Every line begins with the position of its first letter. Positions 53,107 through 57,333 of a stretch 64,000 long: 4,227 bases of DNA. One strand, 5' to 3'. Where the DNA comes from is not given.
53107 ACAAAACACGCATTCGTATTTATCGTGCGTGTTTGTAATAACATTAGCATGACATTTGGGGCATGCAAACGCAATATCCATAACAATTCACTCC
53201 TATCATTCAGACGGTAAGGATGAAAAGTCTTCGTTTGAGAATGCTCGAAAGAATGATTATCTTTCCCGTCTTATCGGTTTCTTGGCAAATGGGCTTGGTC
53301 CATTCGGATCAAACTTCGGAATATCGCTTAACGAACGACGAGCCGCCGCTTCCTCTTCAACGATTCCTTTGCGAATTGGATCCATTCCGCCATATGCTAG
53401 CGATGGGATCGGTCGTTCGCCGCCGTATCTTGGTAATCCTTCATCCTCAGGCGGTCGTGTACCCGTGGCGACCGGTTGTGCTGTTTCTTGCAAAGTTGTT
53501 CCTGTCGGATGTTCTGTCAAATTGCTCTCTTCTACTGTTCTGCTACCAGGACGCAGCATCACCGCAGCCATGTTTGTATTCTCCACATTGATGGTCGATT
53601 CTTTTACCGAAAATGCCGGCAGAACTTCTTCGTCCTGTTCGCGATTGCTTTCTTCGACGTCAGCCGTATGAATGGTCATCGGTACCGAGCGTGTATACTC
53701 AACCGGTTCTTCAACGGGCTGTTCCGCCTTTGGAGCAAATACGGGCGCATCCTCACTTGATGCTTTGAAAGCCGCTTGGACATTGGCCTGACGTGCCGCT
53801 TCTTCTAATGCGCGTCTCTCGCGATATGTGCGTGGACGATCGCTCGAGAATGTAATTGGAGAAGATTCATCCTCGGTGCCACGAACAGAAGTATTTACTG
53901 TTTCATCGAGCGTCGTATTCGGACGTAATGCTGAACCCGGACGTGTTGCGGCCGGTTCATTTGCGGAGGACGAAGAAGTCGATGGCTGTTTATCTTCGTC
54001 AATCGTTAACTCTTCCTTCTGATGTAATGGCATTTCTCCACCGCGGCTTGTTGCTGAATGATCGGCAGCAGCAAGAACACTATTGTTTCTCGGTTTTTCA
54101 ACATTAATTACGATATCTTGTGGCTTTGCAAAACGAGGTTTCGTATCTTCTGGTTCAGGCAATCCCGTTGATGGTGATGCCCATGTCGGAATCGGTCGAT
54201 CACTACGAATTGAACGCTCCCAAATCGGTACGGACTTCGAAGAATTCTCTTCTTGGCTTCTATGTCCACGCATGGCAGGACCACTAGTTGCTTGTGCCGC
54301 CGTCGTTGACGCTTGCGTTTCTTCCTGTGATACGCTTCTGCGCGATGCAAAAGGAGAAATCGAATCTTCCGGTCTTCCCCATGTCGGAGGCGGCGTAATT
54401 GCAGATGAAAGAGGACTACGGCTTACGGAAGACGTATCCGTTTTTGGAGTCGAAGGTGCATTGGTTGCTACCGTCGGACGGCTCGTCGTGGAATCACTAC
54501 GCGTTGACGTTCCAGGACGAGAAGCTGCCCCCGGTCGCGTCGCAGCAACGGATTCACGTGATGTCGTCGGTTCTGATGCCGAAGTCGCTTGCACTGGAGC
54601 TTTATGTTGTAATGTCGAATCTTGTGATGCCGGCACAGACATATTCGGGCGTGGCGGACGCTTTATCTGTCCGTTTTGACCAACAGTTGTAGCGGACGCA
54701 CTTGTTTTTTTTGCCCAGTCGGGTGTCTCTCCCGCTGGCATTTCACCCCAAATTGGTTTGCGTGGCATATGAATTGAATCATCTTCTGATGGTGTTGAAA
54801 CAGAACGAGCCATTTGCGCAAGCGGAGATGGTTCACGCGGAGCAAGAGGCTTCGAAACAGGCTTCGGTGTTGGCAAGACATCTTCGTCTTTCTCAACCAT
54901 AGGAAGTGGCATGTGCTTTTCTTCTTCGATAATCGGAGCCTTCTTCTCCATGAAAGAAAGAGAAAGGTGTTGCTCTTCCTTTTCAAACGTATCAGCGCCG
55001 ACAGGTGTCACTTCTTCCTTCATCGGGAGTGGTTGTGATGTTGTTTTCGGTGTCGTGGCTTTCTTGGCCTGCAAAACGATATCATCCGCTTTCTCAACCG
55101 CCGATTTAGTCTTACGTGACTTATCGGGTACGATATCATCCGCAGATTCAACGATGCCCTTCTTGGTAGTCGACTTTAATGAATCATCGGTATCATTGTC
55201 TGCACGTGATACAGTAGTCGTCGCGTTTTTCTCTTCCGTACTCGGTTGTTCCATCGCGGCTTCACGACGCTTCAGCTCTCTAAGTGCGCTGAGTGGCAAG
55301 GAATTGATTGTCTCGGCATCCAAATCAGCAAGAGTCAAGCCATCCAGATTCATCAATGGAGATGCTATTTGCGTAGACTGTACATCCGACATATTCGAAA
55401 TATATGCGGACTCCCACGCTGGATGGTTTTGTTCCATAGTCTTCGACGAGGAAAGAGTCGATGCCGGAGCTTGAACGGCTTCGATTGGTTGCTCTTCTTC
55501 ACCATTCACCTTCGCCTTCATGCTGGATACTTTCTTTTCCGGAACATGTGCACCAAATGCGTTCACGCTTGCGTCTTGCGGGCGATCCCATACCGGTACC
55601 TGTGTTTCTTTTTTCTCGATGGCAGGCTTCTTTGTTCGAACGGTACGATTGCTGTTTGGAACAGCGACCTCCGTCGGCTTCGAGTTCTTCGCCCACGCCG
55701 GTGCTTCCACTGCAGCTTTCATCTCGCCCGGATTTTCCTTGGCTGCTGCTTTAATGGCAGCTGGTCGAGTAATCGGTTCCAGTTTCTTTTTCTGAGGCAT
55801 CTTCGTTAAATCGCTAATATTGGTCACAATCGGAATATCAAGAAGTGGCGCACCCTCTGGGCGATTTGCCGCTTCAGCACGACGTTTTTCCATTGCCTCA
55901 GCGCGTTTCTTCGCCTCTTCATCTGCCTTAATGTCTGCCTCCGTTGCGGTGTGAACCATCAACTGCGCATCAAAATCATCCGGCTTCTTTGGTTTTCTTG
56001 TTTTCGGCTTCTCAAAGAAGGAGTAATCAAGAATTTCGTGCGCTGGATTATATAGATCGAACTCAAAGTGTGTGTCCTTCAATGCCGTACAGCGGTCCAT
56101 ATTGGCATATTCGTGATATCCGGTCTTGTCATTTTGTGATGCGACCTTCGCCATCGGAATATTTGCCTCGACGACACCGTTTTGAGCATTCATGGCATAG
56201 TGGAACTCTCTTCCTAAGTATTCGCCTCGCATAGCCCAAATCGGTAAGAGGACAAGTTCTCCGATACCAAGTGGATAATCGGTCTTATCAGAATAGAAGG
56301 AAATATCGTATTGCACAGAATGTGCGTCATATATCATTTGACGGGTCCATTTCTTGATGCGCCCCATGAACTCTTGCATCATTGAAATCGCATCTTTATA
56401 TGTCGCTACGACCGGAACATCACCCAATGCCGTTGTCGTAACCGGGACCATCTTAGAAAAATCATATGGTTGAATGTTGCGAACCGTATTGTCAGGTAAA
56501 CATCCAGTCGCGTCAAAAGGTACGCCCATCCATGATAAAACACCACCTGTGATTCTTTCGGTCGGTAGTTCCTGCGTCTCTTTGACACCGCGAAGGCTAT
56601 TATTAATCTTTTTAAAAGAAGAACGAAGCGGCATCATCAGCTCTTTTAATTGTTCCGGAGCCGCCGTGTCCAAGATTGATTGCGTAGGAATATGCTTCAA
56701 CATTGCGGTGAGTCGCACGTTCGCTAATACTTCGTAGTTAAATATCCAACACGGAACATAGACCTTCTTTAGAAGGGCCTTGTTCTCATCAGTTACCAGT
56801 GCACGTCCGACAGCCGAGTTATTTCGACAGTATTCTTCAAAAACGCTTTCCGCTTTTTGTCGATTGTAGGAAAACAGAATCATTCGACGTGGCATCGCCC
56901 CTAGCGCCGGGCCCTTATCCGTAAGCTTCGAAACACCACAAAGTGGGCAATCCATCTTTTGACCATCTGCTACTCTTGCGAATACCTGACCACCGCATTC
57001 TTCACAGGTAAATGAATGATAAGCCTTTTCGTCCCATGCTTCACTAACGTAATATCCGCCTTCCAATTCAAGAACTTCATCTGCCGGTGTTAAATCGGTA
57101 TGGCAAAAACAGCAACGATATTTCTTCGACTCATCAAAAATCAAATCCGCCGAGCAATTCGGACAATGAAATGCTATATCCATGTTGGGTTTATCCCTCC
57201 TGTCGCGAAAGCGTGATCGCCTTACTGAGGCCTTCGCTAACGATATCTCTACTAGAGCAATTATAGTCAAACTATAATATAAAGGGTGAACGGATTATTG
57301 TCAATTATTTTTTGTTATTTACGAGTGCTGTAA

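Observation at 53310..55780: ~820-residue intrinsically disordered region with repeated hydrophobic-Pro-x-Trp short linear motifs inside a cytoplasmic zinc-ribbon protein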

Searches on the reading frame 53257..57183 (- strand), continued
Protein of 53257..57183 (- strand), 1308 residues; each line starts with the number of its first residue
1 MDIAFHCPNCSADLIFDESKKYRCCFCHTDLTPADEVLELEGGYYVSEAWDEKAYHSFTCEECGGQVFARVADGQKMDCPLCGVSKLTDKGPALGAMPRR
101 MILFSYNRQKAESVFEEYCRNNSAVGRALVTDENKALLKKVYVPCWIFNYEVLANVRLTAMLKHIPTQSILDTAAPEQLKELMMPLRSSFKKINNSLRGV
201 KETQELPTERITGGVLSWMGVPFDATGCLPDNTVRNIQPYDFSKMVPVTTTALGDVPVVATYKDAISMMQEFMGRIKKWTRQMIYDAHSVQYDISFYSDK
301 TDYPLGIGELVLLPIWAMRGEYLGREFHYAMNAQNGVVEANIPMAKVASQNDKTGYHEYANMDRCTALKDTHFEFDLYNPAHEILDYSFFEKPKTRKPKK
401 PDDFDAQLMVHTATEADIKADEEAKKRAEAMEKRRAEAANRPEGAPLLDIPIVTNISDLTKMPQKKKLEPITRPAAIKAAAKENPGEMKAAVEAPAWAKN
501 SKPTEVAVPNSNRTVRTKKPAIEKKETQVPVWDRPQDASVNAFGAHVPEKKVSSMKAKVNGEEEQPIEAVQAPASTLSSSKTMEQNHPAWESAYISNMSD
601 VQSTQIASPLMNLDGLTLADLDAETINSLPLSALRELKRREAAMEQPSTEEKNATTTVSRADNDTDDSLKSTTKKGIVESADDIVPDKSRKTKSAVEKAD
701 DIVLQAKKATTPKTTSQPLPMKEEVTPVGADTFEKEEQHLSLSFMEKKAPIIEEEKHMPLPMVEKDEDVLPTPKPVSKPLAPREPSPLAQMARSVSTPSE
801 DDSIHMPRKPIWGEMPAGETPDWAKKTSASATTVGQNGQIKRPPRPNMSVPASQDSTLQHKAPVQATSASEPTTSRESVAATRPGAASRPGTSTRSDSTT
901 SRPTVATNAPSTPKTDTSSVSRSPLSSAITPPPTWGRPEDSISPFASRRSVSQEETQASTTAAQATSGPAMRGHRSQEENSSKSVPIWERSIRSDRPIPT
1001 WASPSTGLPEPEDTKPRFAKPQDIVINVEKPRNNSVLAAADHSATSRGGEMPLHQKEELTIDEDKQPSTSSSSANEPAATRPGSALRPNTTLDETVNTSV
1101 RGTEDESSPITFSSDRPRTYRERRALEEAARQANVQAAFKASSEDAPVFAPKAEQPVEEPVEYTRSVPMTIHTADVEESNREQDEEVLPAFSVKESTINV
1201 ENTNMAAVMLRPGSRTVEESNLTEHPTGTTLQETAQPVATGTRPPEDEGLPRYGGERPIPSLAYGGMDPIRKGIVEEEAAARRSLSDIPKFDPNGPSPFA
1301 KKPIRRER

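Call 72: search_protein_families(library=pfam, proteins=[L001:6759-7859:-], max_evalue=0.001)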
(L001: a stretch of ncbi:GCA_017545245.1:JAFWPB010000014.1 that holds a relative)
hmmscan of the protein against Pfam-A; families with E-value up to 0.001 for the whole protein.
L001:6759-7859:- (366 aa): 3 families
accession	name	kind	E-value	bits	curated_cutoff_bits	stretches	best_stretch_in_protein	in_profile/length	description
PF00583.31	Acetyltransf_1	-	6.2e-10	39.8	20.7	1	238-319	32-109/116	Acetyltransferase (GNAT) family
PF13302.13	Acetyltransf_3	-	6.4e-08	33.8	25.4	1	212-320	33-131/138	Acetyltransferase (GNAT) domain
PF13508.13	Acetyltransf_7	-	0.00085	20.1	27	0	249-306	11-62/84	Acetyltransferase (GNAT) domain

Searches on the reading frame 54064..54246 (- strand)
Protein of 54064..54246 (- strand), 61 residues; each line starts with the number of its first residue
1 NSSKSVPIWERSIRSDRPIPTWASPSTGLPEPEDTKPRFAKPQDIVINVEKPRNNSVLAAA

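Call 70: find_homologous_proteins(query=A5, max_evalue=10)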
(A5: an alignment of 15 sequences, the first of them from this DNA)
Query A5 (15 sequences) (61 aa, profile of the alignment): 1 proteins with E <= 10 among 5358 candidates.
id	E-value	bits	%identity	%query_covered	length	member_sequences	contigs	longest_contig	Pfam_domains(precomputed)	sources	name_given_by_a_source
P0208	1.9e-4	39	61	30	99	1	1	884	-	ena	-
